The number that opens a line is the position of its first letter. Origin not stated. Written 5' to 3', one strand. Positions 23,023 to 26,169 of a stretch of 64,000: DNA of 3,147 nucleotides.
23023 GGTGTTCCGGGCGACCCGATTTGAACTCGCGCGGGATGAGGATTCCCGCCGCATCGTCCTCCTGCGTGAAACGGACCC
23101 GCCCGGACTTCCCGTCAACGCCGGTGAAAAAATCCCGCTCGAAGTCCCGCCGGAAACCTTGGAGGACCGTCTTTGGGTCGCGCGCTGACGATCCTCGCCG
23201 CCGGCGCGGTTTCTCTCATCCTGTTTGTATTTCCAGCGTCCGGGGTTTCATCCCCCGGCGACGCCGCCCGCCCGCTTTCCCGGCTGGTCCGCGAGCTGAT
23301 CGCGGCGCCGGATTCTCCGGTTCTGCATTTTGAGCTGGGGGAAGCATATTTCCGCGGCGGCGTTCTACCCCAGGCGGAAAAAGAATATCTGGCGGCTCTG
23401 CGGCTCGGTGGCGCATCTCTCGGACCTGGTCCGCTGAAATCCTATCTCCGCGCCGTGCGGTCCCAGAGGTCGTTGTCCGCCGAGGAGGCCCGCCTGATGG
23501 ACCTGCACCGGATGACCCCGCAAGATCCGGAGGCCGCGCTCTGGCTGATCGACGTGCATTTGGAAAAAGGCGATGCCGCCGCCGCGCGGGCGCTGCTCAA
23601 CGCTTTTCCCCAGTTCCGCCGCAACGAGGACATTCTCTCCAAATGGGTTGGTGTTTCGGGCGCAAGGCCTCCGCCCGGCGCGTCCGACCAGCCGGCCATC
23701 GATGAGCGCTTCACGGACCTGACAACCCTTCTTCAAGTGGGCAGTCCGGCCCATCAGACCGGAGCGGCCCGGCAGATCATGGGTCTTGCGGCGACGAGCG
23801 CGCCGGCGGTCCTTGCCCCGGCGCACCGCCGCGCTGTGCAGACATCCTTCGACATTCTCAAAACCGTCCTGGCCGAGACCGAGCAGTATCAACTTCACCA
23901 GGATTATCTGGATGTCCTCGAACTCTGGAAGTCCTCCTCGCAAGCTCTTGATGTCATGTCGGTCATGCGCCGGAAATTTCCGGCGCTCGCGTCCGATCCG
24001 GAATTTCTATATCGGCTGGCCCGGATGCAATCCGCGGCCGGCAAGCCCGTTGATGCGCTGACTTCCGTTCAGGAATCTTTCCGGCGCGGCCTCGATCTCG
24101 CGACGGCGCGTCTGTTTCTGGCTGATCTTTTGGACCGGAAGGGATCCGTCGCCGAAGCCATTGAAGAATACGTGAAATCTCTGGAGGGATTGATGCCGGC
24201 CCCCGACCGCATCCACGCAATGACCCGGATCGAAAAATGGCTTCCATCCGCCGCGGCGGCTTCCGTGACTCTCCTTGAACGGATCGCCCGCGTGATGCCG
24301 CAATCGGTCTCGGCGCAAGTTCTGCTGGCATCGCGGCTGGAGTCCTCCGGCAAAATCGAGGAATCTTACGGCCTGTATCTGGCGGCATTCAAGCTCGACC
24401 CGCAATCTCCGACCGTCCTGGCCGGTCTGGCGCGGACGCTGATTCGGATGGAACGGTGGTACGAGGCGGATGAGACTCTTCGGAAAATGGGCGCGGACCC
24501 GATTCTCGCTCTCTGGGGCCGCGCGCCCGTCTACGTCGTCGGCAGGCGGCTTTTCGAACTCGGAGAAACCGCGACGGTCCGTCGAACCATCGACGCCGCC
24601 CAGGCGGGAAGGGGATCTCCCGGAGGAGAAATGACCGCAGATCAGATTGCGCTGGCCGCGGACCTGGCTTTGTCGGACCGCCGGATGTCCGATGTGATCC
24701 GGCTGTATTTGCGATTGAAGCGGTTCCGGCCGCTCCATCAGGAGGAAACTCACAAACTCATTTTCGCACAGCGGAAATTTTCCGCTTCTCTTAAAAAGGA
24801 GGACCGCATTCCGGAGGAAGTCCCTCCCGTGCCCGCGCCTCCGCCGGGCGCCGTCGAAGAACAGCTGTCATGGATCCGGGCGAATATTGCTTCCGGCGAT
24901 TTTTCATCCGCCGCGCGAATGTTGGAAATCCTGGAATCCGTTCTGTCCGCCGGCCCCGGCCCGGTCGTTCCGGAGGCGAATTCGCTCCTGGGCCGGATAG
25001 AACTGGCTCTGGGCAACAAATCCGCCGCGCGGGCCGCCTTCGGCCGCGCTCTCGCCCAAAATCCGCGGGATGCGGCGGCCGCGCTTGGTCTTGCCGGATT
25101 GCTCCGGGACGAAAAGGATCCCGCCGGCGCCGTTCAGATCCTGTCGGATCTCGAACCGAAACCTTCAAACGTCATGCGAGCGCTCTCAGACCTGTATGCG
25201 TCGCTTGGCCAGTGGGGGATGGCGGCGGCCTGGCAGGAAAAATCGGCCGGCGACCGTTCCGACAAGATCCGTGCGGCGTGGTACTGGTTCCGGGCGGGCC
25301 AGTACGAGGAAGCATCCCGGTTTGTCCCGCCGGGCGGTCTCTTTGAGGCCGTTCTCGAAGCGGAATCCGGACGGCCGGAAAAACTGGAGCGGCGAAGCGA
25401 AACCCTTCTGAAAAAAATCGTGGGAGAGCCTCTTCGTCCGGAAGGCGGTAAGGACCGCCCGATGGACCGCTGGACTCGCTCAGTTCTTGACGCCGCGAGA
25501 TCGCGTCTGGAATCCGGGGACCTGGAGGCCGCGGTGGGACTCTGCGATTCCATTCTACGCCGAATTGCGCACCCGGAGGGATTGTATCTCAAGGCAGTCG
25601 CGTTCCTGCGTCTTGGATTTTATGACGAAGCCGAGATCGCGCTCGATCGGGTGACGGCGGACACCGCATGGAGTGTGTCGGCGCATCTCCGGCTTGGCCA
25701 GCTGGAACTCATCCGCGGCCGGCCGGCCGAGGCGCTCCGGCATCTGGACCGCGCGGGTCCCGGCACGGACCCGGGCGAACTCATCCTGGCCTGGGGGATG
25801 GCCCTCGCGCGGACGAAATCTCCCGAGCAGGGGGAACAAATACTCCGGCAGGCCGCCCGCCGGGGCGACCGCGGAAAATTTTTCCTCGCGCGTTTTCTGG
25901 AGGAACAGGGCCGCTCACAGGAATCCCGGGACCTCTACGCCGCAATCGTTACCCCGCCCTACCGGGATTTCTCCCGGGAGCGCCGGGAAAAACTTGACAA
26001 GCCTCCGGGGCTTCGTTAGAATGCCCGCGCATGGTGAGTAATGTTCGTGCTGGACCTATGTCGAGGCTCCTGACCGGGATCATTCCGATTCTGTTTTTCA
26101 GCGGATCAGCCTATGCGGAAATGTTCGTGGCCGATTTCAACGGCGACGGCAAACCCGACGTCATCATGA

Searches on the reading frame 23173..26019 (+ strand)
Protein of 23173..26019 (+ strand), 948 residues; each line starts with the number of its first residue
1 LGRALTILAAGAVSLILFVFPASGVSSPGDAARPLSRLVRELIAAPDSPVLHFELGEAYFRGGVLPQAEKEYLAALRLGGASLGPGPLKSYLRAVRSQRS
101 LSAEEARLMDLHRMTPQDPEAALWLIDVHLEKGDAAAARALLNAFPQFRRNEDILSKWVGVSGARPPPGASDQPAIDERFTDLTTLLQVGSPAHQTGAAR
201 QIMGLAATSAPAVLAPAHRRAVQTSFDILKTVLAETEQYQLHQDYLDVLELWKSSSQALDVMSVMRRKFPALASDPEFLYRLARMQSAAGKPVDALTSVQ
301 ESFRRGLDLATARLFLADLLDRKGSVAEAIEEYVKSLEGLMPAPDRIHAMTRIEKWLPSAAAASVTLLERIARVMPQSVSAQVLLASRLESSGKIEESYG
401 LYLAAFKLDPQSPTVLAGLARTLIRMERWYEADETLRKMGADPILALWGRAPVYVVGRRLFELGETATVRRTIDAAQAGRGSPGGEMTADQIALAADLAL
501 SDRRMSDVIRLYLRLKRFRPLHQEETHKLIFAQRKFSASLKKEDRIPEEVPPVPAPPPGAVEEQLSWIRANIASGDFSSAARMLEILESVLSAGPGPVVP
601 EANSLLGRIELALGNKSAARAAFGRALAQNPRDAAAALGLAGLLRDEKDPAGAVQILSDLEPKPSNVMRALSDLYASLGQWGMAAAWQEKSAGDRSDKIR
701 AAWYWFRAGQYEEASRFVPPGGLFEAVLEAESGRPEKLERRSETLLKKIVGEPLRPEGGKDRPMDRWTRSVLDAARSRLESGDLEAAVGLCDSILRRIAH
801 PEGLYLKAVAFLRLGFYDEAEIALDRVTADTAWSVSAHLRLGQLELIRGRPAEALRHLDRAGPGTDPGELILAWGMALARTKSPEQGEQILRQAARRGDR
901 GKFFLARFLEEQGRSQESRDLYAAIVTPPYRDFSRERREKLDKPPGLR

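Call 76: search_protein_families(library=pfam, proteins=[window:23173-26019:+], max_evalue=0.00001)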
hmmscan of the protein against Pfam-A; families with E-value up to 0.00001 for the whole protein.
window:23173-26019:+ (948 aa): 11 families
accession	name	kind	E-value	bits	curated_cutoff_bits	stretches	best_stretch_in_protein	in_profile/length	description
PF14559.12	TPR_19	-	3.5e-28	98.2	25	1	572-638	2-63/68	Tetratricopeptide repeat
PF13432.12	TPR_16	-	5.6e-28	97.4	32.7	1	606-662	3-60/65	Tetratricopeptide repeat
PF07719.23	TPR_2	-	1.5e-19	68.8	27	0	600-633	1-34/34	Tetratricopeptide repeat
PF13428.12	TPR_14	-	7.7e-19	66.7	23.5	0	601-641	2-42/44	Tetratricopeptide repeat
PF12895.13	ANAPC3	-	5.2e-17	62.3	27.2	0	366-438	10-81/82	Anaphase-promoting complex, cyclosome, subunit 3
PF13431.12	TPR_17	-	7.7e-11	41.8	24.4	0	401-432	1-32/34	Tetratricopeptide repeat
PF00515.34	TPR_1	-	1.1e-08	35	27.8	0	604-633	5-34/34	Tetratricopeptide repeat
PF13424.12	TPR_12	-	2.2e-08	34.6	30.1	0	808-861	10-71/77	Tetratricopeptide repeat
PF13414.12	TPR_11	-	4.5e-07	29.9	26.8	0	391-420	6-35/42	TPR repeat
PF13181.12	TPR_8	-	1.9e-06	28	25.7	0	601-632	2-33/34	Tetratricopeptide repeat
PF23914.1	TPR_CcmH_CycH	-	4.4e-06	27.1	42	0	605-672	55-125/158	Cytochrome c-type biogenesis protein H TPR domain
